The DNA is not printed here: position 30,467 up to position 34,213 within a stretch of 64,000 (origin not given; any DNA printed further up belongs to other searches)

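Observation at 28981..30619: A decayed Type II restriction-modification cassette flanked by perfect 25-bp direct repeats is inserted exactly at the reverse gyrase stop codon.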

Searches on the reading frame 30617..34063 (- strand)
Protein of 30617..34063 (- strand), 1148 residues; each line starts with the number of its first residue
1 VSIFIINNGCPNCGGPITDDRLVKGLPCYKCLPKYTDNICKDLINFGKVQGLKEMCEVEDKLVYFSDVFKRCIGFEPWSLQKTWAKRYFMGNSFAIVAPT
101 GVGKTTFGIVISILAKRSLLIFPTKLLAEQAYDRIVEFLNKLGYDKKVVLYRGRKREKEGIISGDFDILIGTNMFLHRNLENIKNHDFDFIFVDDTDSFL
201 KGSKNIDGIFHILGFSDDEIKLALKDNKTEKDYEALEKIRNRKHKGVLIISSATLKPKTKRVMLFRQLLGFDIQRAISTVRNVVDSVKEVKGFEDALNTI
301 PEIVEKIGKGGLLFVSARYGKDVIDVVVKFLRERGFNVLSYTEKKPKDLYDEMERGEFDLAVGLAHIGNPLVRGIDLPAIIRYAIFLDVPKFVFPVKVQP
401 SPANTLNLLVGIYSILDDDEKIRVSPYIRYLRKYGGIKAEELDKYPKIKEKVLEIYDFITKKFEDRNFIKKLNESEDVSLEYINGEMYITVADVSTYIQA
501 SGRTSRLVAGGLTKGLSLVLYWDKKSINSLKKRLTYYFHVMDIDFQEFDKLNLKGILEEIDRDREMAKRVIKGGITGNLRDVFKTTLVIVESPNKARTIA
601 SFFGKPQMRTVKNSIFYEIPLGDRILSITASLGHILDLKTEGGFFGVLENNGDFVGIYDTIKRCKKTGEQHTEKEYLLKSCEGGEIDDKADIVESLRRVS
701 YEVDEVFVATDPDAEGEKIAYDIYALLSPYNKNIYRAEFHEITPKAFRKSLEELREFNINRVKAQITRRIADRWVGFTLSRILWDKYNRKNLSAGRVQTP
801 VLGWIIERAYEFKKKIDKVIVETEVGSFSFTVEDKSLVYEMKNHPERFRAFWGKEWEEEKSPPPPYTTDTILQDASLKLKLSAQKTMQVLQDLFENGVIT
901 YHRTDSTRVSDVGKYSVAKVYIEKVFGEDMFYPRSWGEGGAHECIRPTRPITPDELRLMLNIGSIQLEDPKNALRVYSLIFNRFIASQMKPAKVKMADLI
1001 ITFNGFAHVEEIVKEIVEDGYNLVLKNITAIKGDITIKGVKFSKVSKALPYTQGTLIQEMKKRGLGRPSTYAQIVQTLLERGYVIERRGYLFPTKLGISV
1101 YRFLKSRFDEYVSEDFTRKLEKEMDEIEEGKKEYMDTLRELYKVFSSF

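Call 4: search_protein_families(library=pfam, proteins=[window:30617-34063:-], max_evalue=0.1)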
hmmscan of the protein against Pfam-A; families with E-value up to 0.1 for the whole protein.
window:30617-34063:- (1148 aa): 6 families
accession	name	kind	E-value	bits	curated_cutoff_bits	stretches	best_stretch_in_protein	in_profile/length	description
PF01131.25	Topoisom_bac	-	1.1e-86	291.8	35.1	1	758-1137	3-409/411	DNA topoisomerase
PF01751.28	Toprim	-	4.8e-22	78.4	23.1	1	586-742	1-96/96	Toprim domain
PF17915.7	zf_Rg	-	1.4e-17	63.3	25.5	1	1-44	1-43/49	Reverse gyrase zinc finger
PF00270.35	DEAD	-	2.2e-12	47.5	26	1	81-215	4-144/167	DEAD/DEAH box helicase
PF04851.21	ResIII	-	9.7e-07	29.3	22.5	1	92-195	24-133/164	Type III restriction enzyme, res subunit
PF13662.12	Toprim_4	-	0.00078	20.1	25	1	683-737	28-84/85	Toprim domain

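Call 7: find_encoding_contigs(protein=window:30617-34063:-, flank=10000, max_places=10)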
Protein window:30617-34063:- (1148 aa): 23 contigs read that carry it; 6 places shown.
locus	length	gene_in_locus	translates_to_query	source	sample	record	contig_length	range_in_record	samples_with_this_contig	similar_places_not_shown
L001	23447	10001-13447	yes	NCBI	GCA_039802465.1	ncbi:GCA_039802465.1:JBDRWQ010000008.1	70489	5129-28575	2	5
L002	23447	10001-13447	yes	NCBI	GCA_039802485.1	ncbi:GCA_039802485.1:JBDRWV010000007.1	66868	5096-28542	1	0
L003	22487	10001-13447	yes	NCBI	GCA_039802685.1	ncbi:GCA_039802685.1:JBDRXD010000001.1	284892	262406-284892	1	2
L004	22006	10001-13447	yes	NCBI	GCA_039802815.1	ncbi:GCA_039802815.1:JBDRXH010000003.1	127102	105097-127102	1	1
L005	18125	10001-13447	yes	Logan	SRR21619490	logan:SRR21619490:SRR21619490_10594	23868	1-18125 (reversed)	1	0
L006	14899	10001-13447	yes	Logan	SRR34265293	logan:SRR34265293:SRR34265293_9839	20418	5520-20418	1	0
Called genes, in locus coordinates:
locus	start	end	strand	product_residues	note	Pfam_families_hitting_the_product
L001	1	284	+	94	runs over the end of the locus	PF00203:Ribosomal_S19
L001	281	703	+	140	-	PF00237:Ribosomal_L22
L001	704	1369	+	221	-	PF07650:KH_2, PF00189:Ribosomal_S3_C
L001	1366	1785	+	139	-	PF00252:Ribosomal_L16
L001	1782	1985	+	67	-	PF00831:Ribosomal_L29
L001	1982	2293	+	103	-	PF00366:Ribosomal_S17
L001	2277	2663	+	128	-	PF00238:Ribosomal_L14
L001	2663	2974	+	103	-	PF00467:KOW, PF17136:ribosomal_L24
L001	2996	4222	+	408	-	PF00709:Adenylsucc_synt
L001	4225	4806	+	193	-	-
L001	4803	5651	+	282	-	PF00582:Usp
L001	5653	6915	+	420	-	PF05977:MFS_3 (weak), PF07690:MFS_1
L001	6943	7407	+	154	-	PF02674:Colicin_V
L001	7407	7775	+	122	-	PF04519:Bactofilin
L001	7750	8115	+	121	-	PF13279:4HBT_2, PF03061:4HBT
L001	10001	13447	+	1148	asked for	PF17915:zf_Rg, PF00270:DEAD, PF04851:ResIII (weak), PF01751:Toprim, PF01131:Topoisom_bac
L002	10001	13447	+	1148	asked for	PF17915:zf_Rg, PF00270:DEAD, PF04851:ResIII (weak), PF01751:Toprim, PF01131:Topoisom_bac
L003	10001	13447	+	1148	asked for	PF17915:zf_Rg, PF00270:DEAD, PF04851:ResIII (weak), PF01751:Toprim, PF01131:Topoisom_bac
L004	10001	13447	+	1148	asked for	PF17915:zf_Rg, PF00270:DEAD, PF04851:ResIII (weak), PF01751:Toprim, PF01131:Topoisom_bac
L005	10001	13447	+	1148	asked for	PF17915:zf_Rg, PF00270:DEAD, PF04851:ResIII (weak), PF01751:Toprim, PF01131:Topoisom_bac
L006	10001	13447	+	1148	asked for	PF17915:zf_Rg, PF00270:DEAD, PF04851:ResIII (weak), PF01751:Toprim, PF01131:Topoisom_bac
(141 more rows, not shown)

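Call 12: find_related_loci(query=window:30617-34063:-, collection=genome_contigs, flank=6000)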
Query window:30617-34063:- (1148 aa) in genome_contigs; peptide patterns used: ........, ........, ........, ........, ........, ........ (x = any residue, [..] = any of these).
45 stretches matched a pattern; 6 encode a relative of the query (tblastn E <= 1e-3); 6 distinct loci.
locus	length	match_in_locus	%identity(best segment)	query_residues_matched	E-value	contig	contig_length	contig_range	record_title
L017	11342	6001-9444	93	1-1148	0e+0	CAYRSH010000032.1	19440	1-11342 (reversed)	MAG TPA_asm: uncultured bacterium isolate binchicken_co71_159 genome assembly, contig: NODE_1208_length_19440_cov_30.214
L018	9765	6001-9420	68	1-1143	0e+0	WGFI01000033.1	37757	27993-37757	MAG: candidate division WOR-3 bacterium isolate S146_79 k151_251401, whole genome shotgun sequence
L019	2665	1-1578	47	613-1143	2e-147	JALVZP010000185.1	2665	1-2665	MAG: Desulfobacterales bacterium isolate T10_metabat1_scaf2bin.050 T10_NODE_39174_length_2665_cov_9.501576, whole genome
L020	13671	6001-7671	31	582-1147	4e-67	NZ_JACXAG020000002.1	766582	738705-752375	Polycladospora coralii strain IB182353 contig_2, whole genome shotgun sequence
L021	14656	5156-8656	43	10-1143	0e+0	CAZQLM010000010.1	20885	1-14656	MAG TPA_asm: uncultured archaeon isolate binchicken_co409_132 genome assembly, contig: NODE_200_length_20885_cov_10.5940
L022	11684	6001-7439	29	689-1143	3e-28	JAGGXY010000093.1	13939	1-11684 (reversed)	MAG: Methanobacteriota archaeon isolate AUK164 PB_MBMC_118_c_000000000016, whole genome shotgun sequence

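Call 21: find_homologous_proteins(query=window:30617-34063:-, max_evalue=1e-100)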
Query window:30617-34063:- (1148 aa): 1038 proteins with E <= 1e-100 among 8000 candidates; the best 120 are listed.
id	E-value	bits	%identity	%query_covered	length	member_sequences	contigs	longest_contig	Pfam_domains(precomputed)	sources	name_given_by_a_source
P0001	0.0e+0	2359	93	97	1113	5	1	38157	PF00270.36,PF01131.26,PF01751.29,PF04851.22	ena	-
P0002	0.0e+0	1826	68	100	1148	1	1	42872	PF00270.36,PF01131.26,PF17915.8,PF01751.29,PF04851.22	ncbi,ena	-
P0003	0.0e+0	1815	68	99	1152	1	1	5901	PF00270.36,PF01131.26,PF17915.8,PF01751.29,PF04851.22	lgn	-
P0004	0.0e+0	1794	68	100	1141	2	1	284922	PF00270.36,PF01131.26,PF17915.8,PF01751.29,PF04851.22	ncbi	-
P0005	0.0e+0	1788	68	100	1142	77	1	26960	PF00270.36,PF01131.26,PF17915.8,PF01751.29,PF04851.22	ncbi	-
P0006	0.0e+0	1784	67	100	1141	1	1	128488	PF00270.36,PF01131.26,PF17915.8,PF01751.29,PF04851.22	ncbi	-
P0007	0.0e+0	1752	67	100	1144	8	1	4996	PF00270.36,PF01131.26,PF17915.8,PF01751.29,PF04851.22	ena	-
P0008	0.0e+0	1483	57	100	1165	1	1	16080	PF00270.36,PF01131.26,PF17915.8,PF01751.29,PF04851.22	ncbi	-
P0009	0.0e+0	1473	56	100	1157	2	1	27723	PF00270.36,PF01131.26,PF17915.8,PF01751.29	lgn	-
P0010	0.0e+0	1473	56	100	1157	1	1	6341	PF00270.36,PF01131.26,PF17915.8,PF01751.29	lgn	-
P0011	0.0e+0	1452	56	100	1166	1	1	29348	PF00270.36,PF01131.26,PF17915.8,PF01751.29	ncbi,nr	ncbi:MAG: reverse gyrase [Aquificota bacterium]|nr:reverse gyrase [Aquificota bacterium]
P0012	0.0e+0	1450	55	100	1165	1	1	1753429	PF00270.36,PF01131.26,PF17915.8,PF01751.29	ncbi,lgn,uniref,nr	ncbi:reverse gyrase [Hydrogenivirga caldilitoris]|uniref:Reverse gyrase n=1 Tax=Hydrogenivirga caldi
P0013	0.0e+0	1448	56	100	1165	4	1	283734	PF00270.36,PF01131.26,PF17915.8,PF01751.29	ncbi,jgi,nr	ncbi:MAG: reverse gyrase [Aquificae bacterium]|nr:reverse gyrase [Aquificota bacterium]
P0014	0.0e+0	1438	54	100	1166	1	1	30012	PF00270.36,PF01131.26,PF17915.8,PF01751.29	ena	-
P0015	0.0e+0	1437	55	100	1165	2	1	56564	PF00270.36,PF01131.26,PF17915.8,PF01751.29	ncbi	-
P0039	0.0e+0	1353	53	100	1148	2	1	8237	PF00270.36,PF01131.26,PF17915.8,PF01751.29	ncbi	-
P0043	0.0e+0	1280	50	99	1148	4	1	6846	PF00270.36,PF01131.26,PF17915.8,PF01751.29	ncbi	-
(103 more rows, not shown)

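Call 22: find_encoding_contigs(protein=P0001, flank=8000, max_places=6)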
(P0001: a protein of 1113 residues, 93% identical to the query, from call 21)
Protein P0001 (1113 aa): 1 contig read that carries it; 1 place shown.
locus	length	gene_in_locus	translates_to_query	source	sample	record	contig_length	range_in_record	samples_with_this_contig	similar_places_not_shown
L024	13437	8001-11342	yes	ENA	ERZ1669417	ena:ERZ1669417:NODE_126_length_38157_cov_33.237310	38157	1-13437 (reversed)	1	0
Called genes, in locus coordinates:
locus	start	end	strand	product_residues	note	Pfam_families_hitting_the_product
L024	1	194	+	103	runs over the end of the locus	PF00366:Ribosomal_S17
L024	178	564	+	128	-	PF00238:Ribosomal_L14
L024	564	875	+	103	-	PF00467:KOW, PF17136:ribosomal_L24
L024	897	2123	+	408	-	PF00709:Adenylsucc_synt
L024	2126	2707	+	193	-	-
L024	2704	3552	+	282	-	PF00582:Usp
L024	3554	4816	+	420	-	PF07690:MFS_1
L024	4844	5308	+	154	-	PF02674:Colicin_V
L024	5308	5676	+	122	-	PF04519:Bactofilin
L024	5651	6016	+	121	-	PF13279:4HBT_2, PF03061:4HBT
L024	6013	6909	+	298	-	PF00535:Glycos_transf_2, PF10111:Glyco_tranf_2_2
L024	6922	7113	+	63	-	PF02416:TatA_B_E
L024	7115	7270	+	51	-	PF02416:TatA_B_E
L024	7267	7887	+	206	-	-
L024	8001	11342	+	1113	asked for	PF00270:DEAD, PF04851:ResIII (weak), PF01751:Toprim, PF01131:Topoisom_bac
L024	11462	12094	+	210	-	PF15514:ThaI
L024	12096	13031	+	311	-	PF01555:N6_N4_Mtase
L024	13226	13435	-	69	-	?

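Call 23: find_encoding_contigs(protein=P0004, flank=6000, max_places=3)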
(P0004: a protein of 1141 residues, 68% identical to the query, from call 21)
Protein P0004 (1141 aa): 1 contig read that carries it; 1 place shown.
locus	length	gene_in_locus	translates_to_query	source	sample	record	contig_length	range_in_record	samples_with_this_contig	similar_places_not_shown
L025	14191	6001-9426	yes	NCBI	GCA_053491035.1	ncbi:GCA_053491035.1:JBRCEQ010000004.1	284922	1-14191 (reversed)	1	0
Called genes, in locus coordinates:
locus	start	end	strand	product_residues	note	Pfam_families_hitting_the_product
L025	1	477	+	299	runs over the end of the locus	-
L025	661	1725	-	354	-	PF00586:AIRS, PF02769:AIRS_C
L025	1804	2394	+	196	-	PF07719:TPR_2 (faint), PF12895:ANAPC3 (faint), PF13525:YfiO (faint), PF13174:TPR_6 (faint), PF13432:TPR_16 (weak)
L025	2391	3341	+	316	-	PF01467:CTP_transf_like, PF00075:RNase_H, PF13456:RVT_3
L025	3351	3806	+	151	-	PF02674:Colicin_V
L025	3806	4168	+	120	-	PF04519:Bactofilin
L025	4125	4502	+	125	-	PF13279:4HBT_2, PF03061:4HBT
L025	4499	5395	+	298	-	PF00535:Glycos_transf_2, PF13641:Glyco_tranf_2_3 (faint)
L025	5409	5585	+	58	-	PF02416:TatA_B_E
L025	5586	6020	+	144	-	-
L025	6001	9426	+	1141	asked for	PF17915:zf_Rg, PF00270:DEAD, PF04851:ResIII (weak), PF01751:Toprim, PF01131:Topoisom_bac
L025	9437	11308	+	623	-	PF00009:GTP_EFTU, PF03144:GTP_EFTU_D2 (weak), PF14492:EFG_III, PF03764:EFG_IV, PF00679:EFG_C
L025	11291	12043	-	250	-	PF06182:ABC2_membrane_6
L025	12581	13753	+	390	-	PF05221:AdoHcyase, PF00670:AdoHcyase_NAD, PF02826:2-Hacid_dh_C, PF07991:KARI_N (faint)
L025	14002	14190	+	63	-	?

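Call 29: find_encoding_contigs(protein=P0006, flank=3000, max_places=2)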
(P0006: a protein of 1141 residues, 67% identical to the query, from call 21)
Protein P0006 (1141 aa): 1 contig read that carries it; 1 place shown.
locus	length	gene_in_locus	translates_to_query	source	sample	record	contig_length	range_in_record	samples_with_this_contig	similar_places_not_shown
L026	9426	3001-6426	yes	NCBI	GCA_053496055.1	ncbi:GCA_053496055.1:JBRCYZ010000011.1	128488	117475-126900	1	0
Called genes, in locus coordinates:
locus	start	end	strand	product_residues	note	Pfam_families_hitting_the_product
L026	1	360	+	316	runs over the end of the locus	PF01467:CTP_transf_like, PF00075:RNase_H, PF13456:RVT_3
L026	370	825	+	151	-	PF02674:Colicin_V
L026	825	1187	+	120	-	PF04519:Bactofilin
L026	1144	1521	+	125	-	PF13279:4HBT_2, PF03061:4HBT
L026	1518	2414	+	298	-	PF00535:Glycos_transf_2, PF10111:Glyco_tranf_2_2 (weak)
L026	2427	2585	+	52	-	PF02416:TatA_B_E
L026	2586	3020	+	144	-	-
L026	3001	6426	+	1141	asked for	PF17915:zf_Rg, PF00270:DEAD, PF04851:ResIII (weak), PF01751:Toprim, PF01131:Topoisom_bac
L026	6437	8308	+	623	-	PF00009:GTP_EFTU, PF03144:GTP_EFTU_D2 (weak), PF14492:EFG_III, PF03764:EFG_IV, PF00679:EFG_C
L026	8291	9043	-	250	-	PF06182:ABC2_membrane_6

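Call 30: find_encoding_contigs(protein=P0002, flank=3000, max_places=2)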
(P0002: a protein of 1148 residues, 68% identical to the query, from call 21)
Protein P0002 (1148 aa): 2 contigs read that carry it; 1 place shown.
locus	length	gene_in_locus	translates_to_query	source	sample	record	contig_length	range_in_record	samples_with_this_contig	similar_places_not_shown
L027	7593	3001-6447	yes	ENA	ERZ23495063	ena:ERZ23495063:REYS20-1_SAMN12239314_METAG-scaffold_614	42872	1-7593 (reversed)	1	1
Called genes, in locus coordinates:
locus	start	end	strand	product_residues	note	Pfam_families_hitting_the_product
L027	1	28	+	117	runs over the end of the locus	PF00507:Oxidored_q4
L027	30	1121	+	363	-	PF00226:DnaJ, PF01556:DnaJ_C, PF00684:DnaJ_CXXCXGXG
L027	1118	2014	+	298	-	PF00535:Glycos_transf_2, PF10111:Glyco_tranf_2_2, PF13641:Glyco_tranf_2_3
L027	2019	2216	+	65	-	PF02416:TatA_B_E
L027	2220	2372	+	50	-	PF02416:TatA_B_E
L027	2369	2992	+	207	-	-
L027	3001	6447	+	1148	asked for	PF17915:zf_Rg, PF00270:DEAD, PF04851:ResIII, PF01751:Toprim, PF01131:Topoisom_bac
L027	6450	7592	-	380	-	?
